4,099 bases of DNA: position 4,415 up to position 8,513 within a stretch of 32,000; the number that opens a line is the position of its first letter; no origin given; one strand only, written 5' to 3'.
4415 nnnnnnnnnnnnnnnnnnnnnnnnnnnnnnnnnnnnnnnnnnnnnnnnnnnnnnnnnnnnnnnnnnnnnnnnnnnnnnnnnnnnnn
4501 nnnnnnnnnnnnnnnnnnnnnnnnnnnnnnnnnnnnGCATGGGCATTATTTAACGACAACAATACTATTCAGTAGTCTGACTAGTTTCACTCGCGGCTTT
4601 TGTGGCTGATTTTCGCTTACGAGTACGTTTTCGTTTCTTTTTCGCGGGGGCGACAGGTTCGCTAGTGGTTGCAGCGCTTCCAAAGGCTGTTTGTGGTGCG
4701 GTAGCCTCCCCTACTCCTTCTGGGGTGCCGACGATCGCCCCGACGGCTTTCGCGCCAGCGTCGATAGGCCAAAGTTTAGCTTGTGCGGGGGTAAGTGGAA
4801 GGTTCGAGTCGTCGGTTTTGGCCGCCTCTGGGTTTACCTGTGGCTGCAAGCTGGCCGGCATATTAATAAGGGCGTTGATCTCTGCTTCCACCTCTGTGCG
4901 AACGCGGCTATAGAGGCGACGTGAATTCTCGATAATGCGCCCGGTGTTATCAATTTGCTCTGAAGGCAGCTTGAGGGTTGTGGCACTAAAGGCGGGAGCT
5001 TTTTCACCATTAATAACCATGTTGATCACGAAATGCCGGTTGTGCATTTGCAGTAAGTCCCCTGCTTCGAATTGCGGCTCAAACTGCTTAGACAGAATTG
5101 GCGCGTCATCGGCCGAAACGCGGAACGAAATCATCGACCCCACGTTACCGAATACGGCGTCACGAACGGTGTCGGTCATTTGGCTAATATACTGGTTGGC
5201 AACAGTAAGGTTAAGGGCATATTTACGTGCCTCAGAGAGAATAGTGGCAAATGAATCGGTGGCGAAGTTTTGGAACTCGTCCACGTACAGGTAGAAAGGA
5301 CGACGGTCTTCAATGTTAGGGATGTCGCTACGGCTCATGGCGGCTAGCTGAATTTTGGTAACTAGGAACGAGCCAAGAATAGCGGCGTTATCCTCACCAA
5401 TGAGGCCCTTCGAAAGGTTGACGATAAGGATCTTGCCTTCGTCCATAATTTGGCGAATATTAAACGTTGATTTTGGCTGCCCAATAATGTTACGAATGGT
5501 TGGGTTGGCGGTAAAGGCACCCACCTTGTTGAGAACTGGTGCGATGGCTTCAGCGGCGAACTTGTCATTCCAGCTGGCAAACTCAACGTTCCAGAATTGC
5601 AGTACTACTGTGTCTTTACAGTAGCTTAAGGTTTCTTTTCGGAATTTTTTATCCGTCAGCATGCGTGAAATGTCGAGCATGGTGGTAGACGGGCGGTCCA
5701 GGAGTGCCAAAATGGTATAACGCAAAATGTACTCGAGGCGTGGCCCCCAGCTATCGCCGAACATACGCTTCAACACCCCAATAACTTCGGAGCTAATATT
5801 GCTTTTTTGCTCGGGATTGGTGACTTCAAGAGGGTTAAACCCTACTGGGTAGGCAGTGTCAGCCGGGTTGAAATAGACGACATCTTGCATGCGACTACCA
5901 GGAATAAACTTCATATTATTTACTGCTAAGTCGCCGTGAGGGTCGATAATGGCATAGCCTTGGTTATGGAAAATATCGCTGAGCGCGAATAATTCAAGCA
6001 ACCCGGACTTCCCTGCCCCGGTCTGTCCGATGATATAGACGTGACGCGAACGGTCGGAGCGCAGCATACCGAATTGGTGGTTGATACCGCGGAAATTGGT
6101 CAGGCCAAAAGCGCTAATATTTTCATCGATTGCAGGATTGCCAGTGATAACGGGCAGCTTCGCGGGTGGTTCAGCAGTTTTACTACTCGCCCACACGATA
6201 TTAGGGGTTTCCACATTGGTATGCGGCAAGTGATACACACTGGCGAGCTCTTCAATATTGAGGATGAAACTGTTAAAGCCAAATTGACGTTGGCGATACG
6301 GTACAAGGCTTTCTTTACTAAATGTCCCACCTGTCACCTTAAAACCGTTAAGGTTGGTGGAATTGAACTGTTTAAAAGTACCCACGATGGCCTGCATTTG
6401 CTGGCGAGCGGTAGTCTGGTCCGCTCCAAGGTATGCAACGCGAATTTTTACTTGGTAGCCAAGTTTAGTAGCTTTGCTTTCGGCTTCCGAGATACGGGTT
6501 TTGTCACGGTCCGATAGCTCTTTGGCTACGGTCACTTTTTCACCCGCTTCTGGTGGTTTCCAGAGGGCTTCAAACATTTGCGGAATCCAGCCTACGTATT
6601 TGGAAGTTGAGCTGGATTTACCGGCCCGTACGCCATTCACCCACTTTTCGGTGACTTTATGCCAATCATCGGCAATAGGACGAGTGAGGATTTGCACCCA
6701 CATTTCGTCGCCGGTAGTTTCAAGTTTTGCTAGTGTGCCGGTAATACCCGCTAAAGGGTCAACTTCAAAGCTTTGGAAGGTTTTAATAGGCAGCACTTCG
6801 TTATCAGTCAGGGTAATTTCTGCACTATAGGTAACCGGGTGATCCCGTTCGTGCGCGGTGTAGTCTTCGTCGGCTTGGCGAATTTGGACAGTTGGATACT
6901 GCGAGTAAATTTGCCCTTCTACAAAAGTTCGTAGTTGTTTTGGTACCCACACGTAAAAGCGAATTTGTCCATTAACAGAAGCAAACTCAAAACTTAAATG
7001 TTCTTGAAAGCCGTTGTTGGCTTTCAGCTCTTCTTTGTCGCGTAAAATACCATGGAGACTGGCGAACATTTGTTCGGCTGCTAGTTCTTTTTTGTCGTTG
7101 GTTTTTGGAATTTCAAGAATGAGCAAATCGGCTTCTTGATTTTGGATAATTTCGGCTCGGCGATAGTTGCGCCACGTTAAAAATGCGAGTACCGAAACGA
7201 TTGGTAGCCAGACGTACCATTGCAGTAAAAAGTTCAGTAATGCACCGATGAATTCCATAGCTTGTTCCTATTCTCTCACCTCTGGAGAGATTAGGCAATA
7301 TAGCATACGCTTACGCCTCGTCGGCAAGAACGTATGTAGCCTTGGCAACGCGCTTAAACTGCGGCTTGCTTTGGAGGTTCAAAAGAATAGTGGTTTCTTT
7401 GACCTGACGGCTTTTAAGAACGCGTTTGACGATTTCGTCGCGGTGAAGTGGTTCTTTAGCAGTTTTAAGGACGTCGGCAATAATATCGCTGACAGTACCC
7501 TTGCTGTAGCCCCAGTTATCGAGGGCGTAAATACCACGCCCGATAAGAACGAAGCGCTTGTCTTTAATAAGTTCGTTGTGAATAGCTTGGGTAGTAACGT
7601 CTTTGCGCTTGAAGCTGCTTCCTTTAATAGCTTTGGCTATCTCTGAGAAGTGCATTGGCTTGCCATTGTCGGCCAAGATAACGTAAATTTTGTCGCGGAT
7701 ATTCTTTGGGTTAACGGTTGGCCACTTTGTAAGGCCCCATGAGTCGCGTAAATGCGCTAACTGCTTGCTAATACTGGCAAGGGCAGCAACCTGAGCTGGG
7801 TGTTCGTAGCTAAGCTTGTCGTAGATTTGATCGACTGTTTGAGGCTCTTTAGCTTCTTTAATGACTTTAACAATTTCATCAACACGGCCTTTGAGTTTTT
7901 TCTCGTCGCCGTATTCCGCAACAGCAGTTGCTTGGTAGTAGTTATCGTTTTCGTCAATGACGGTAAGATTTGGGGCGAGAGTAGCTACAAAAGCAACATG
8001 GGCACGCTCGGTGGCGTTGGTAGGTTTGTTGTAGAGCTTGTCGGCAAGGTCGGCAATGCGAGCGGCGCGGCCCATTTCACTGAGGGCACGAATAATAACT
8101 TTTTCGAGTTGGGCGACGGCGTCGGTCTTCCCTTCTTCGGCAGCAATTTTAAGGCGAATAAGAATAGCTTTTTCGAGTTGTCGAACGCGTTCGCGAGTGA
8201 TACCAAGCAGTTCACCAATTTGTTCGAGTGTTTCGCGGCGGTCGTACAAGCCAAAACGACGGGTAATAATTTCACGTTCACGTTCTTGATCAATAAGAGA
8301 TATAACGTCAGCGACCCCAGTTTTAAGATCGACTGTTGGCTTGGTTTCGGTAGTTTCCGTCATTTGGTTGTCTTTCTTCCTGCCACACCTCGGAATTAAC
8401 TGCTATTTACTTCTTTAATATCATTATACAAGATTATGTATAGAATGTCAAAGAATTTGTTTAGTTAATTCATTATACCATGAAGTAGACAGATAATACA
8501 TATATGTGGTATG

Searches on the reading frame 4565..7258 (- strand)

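Call 39: search_protein_families(library=pfam, proteins=[window:4565-7258:-], max_evalue=0.001)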
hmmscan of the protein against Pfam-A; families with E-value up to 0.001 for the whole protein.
window:4565-7258:- (897 aa): 5 families
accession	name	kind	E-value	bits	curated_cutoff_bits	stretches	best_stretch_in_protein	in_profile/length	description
PF10412.15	TrwB_AAD_bind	-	2.7e-07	30.2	20.5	1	403-697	14-289/387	Type IV secretion-system coupling protein DNA-binding domain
PF02534.20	T4SS-DNA_transf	-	2.6e-06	27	20.1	0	584-724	238-380/468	Type IV secretory system Conjugative DNA transfer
PF01935.23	DUF87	-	2.8e-05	24.7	23.2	1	404-617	23-203/220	Helicase HerA, central domain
PF12696.13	TraG-D_C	-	0.0002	21.7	22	1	654-714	1-66/126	TraM recognition site of TraD and TraG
PF12846.13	AAA_10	-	0.00089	18.8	27.5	0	403-537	20-152/362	AAA-like domain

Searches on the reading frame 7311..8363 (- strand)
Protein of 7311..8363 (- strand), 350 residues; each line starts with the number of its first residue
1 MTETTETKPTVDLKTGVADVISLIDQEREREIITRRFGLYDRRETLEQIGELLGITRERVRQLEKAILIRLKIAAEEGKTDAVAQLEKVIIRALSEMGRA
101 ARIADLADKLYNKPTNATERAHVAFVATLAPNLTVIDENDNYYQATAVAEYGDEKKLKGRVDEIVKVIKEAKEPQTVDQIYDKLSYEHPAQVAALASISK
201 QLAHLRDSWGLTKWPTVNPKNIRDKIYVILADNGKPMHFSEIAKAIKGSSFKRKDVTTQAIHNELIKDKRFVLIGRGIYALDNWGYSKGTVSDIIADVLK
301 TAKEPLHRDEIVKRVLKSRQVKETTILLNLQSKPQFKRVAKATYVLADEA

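Call 39: search_protein_families(library=pfam, proteins=[window:7311-8363:-], max_evalue=0.001)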
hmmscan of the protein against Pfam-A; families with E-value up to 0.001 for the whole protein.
window:7311-8363:- (350 aa): 4 families
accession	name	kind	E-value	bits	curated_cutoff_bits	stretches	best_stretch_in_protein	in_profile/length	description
PF04545.22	Sigma70_r4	-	3.2e-13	49.4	24.1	1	27-72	7-49/50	Sigma-70, region 4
PF05066.19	HARE-HTH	-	5.8e-09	36.7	25.9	0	226-284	7-71/71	HB1, ASXL, restriction endonuclease HTH domain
PF16007.11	DUF4777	-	1.7e-05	25.4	34.4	0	292-323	6-37/66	Domain of unknown function (DUF4777)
PF08100.18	Dimerisation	-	0.00049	20.3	25.6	0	295-329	30-62/93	O-methyltransferase dimerisation domain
